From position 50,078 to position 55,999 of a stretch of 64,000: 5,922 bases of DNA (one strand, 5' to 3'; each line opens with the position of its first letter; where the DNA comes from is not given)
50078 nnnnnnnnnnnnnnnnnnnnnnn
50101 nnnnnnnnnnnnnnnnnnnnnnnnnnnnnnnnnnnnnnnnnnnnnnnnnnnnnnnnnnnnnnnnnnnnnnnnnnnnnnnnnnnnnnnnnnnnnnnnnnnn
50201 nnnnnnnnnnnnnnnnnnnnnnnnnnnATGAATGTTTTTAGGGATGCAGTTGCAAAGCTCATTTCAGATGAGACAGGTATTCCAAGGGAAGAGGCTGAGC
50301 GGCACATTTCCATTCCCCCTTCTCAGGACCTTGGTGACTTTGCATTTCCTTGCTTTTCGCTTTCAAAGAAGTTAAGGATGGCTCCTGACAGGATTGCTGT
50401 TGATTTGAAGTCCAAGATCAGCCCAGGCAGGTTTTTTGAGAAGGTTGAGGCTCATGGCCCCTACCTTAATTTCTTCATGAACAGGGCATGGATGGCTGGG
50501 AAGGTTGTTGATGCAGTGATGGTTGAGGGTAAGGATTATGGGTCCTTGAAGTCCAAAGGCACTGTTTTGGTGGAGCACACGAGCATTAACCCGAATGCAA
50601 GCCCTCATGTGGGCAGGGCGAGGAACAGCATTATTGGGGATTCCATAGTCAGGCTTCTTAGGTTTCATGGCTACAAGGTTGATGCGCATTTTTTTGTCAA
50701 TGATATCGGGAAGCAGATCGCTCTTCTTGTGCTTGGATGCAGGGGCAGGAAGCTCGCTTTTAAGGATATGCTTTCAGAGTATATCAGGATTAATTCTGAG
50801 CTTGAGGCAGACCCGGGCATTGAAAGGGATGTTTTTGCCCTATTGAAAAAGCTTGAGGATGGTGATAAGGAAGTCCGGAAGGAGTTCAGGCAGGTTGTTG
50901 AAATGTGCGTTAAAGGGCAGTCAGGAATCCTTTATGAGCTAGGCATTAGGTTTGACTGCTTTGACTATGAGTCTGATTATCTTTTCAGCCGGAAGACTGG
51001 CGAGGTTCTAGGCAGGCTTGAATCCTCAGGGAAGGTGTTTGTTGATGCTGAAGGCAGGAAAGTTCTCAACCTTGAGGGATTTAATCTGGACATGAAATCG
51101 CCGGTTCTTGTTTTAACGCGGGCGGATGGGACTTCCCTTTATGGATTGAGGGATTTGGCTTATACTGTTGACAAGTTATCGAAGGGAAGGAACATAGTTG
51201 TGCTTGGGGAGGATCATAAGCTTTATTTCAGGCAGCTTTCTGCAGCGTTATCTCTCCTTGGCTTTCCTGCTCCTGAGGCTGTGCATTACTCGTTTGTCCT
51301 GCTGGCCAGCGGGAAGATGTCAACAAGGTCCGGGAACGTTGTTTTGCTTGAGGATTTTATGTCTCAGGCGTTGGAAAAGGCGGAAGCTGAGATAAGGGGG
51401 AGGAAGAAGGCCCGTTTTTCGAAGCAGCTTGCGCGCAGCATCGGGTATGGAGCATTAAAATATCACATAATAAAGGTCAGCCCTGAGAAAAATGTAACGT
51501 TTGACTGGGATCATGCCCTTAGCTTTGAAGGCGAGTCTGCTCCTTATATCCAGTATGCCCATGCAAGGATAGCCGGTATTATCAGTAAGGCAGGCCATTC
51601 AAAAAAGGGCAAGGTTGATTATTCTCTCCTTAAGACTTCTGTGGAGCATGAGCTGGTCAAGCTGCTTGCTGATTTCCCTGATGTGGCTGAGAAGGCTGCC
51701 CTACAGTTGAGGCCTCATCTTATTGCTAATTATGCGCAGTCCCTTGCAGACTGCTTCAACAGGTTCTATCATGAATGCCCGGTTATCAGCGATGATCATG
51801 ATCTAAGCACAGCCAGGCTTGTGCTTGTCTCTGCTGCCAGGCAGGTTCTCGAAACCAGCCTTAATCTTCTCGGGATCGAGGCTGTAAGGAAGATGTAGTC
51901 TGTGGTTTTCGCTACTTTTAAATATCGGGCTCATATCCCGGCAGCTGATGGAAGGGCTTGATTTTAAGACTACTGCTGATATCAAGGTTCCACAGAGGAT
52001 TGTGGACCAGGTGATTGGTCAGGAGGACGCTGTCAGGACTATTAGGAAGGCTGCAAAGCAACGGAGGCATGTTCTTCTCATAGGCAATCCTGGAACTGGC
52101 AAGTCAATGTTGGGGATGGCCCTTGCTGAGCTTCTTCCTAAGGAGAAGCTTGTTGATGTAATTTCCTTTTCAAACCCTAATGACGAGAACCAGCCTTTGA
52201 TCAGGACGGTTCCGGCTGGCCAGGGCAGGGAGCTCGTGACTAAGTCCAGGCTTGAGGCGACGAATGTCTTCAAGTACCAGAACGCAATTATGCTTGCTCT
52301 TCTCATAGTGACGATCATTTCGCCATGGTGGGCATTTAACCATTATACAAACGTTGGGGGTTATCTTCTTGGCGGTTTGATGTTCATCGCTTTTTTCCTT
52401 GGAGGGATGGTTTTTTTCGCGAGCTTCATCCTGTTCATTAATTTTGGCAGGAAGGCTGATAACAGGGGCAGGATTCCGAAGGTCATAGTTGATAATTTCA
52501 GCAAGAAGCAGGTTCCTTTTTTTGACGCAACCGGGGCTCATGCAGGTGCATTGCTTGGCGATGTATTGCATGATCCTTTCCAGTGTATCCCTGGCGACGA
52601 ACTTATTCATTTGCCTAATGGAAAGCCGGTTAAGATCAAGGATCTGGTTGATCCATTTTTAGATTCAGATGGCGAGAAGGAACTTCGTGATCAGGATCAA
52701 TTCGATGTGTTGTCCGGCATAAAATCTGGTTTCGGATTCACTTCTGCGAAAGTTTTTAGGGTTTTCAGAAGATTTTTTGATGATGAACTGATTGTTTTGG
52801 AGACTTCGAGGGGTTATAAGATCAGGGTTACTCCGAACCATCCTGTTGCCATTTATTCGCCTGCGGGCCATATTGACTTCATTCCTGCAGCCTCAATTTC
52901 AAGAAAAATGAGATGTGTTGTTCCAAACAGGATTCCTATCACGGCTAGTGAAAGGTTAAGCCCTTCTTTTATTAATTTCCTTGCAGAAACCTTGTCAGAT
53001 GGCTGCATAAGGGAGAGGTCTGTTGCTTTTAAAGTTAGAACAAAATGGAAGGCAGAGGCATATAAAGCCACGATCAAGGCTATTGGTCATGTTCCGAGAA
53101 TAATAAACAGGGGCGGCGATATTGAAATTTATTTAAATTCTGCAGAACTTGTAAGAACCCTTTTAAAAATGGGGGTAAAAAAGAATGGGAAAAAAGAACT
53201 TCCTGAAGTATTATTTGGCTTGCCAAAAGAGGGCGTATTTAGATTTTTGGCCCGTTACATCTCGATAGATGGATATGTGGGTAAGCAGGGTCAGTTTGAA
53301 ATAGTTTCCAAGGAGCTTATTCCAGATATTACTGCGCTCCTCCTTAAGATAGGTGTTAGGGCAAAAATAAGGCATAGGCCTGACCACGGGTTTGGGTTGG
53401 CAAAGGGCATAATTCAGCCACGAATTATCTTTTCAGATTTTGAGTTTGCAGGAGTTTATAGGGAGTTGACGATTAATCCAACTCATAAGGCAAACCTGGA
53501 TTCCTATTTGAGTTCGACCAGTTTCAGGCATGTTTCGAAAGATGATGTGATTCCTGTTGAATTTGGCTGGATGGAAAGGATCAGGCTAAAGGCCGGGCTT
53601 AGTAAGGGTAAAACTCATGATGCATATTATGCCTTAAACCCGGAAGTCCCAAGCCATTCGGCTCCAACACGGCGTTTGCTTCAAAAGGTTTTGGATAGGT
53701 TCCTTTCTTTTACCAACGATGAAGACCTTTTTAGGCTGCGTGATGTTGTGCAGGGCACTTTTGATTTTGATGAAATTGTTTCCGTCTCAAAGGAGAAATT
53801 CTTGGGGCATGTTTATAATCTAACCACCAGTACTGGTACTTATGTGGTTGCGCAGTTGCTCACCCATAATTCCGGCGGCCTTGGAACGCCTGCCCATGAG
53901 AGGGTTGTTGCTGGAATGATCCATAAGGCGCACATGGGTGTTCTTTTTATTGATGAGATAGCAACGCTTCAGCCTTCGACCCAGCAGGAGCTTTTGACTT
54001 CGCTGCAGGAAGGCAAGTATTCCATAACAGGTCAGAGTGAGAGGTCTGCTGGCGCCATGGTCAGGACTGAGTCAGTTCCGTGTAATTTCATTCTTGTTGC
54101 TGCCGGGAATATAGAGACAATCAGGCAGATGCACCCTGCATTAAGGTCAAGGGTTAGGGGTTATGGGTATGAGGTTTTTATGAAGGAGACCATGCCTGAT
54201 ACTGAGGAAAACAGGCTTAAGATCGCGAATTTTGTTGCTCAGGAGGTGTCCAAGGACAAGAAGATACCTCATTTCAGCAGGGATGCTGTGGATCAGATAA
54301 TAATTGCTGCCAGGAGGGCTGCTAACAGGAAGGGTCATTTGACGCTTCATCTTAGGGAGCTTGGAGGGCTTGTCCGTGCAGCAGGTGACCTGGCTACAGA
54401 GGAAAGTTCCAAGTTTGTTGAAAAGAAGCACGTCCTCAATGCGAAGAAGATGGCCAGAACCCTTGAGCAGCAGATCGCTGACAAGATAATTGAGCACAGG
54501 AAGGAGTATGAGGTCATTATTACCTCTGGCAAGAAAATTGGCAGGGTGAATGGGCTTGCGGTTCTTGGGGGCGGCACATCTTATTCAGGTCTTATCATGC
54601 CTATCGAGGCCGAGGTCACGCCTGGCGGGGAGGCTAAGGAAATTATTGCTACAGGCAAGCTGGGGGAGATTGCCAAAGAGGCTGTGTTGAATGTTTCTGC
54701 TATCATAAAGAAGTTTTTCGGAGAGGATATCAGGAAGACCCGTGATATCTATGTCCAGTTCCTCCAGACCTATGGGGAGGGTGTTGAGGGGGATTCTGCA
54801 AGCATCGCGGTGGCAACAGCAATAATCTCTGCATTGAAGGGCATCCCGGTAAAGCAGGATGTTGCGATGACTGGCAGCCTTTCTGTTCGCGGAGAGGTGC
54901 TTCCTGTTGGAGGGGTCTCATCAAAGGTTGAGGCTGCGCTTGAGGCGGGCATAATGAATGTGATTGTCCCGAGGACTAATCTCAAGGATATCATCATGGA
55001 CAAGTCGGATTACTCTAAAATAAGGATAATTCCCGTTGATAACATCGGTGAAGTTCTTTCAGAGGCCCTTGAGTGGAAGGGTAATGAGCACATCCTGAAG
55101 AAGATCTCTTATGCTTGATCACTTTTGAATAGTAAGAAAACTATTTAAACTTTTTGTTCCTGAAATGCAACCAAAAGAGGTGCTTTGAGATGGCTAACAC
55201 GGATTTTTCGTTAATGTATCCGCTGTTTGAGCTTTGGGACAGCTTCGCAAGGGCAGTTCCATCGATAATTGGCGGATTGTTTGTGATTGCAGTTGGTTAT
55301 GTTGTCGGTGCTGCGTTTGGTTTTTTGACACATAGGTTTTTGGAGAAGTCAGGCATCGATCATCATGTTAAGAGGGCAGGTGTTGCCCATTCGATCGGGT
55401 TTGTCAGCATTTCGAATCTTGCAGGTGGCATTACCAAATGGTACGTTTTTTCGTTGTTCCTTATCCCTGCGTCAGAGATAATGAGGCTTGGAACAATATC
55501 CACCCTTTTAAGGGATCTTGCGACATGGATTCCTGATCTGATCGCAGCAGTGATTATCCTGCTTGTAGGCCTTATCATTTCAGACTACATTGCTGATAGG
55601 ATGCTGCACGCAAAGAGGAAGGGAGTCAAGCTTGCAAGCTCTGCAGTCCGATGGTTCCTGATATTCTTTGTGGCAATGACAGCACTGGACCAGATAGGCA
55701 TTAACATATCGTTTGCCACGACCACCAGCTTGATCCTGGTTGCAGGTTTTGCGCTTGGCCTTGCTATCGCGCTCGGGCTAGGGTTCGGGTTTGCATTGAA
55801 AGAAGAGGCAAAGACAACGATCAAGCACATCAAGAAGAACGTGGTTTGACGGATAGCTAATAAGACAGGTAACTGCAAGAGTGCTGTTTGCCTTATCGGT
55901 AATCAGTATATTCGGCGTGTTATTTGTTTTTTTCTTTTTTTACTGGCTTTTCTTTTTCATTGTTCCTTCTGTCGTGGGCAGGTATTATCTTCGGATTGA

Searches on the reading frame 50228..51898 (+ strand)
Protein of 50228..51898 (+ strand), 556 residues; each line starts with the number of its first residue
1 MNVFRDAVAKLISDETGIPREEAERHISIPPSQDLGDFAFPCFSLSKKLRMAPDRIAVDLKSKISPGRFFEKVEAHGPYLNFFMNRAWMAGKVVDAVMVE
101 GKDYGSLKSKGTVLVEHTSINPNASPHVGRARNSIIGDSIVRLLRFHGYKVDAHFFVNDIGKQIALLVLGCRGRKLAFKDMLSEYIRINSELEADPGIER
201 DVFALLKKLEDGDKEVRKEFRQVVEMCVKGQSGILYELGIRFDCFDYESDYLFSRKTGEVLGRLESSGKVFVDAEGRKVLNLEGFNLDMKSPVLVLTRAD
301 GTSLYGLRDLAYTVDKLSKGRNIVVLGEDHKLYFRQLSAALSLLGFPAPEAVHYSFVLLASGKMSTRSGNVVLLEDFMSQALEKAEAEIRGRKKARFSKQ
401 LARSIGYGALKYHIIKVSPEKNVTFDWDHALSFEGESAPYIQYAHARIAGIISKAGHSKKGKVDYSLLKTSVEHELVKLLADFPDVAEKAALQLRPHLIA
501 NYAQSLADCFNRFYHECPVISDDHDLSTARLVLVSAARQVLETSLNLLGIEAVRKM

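Call 26: search_protein_families(library=pfam, proteins=[window:50228-51898:+], max_evalue=0.0001)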
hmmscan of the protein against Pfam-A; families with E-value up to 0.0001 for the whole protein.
window:50228-51898:+ (556 aa): 4 families
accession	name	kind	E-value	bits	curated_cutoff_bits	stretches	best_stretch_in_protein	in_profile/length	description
PF00750.26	tRNA-synt_1d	-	2.9e-35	122.3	23.3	1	95-427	3-349/349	tRNA synthetases class I (R), catalytic domain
PF05746.21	DALR_1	-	6.2e-35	120.3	22.3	1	441-556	1-117/117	DALR anticodon binding domain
PF03485.21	Arg_tRNA_synt_N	-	2.3e-16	60.6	21.5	1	5-84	4-85/85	Arginyl tRNA synthetase N terminal domain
PF01921.24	tRNA-synt_1f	-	2.1e-06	27.3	27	0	337-379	253-298/360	tRNA synthetases class I (K)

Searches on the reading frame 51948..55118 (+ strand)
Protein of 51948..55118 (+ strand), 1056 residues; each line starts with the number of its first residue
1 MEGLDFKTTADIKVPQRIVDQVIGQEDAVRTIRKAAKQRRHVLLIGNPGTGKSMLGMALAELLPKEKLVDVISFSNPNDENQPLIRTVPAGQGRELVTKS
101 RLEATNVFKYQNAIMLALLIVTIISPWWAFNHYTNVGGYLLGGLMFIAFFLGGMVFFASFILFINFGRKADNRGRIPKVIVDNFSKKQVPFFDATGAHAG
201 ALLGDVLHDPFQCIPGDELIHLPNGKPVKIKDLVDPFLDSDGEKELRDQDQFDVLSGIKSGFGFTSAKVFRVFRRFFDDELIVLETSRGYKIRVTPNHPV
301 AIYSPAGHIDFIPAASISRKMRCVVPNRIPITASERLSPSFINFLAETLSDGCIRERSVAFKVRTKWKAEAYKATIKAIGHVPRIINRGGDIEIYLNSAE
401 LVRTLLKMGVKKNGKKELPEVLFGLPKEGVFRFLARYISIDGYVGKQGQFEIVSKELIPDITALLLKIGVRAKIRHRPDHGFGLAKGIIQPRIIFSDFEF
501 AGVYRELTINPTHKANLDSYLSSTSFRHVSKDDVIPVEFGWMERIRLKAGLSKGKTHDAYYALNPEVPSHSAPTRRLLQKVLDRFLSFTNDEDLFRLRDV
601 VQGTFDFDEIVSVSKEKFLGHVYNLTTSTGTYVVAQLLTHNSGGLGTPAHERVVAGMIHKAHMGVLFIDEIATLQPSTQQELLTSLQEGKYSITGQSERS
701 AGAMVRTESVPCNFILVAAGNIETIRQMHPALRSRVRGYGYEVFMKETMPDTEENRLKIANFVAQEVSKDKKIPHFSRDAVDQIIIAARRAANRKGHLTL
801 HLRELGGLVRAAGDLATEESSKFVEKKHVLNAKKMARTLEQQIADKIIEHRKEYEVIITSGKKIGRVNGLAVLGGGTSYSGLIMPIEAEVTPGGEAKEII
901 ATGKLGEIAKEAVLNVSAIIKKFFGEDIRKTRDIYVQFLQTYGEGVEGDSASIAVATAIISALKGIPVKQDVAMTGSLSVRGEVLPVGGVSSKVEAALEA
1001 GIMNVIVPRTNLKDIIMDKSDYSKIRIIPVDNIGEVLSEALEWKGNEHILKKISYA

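Call 26: search_protein_families(library=pfam, proteins=[window:51948-55118:+], max_evalue=0.0001)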
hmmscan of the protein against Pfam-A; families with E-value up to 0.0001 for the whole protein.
window:51948-55118:+ (1056 aa): 13 families
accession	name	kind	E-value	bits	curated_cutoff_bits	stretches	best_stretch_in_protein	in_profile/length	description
PF05362.19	Lon_C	-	5.5e-32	111.4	21.1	1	859-1042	22-204/205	Lon protease (S16) C-terminal proteolytic domain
PF01078.27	Mg_chelatase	-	4.7e-15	56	20.3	1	20-71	3-54/207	Magnesium chelatase, subunit ChlI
PF00158.32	Sigma54_activat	-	3.6e-14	53.2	20.2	1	624-699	57-130/168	Sigma-54 interaction domain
PF07728.20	AAA_5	-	3.4e-11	43.7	22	0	662-735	66-138/139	AAA domain (dynein-related subfamily)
PF13541.12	ChlI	-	1.4e-07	31.9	27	1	887-1011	2-121/121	Subunit ChlI of Mg-chelatase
PF14890.11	Intein_splicing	-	1.6e-07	31.7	35.8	1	223-641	4-155/155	Intein splicing domain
PF00004.35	AAA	-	3.4e-07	31.2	21.2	0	42-77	1-32/131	ATPase family associated with various cellular activities (AAA)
PF14532.12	Sigma54_activ_2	-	9e-07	29.6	25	0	629-690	32-98/138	Sigma-54 interaction domain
PF20436.4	LonB_AAA-LID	-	3e-06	27.6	22.4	1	775-833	1-59/65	Archaeal LonB, AAA+ ATPase LID domain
PF05496.18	RuvB_N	-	2.9e-05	24.3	27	0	20-63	7-57/159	Holliday junction DNA helicase RuvB P-loop domain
PF13401.12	AAA_22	-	3e-05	24.8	27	0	37-98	3-64/130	AAA domain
PF20720.3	nSTAND3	-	3.5e-05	24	27.2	0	27-79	5-56/155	Novel STAND NTPase 3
PF13191.12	AAA_16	-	4.1e-05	24.6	32.6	0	22-87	2-72/167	AAA ATPase domain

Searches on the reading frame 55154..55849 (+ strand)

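Call 67: search_protein_families(library=pfam, proteins=[window:55154-55849:+], max_evalue=0.0001)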
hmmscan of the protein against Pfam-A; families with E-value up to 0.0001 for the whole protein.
window:55154-55849:+ (231 aa): 1 family
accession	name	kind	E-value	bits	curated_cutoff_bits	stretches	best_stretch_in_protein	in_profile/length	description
PF05552.17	MS_channel_1st_1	-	2.7e-15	56.4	22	2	25-69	4-48/50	Mechanosensitive ion channel, conserved TM helix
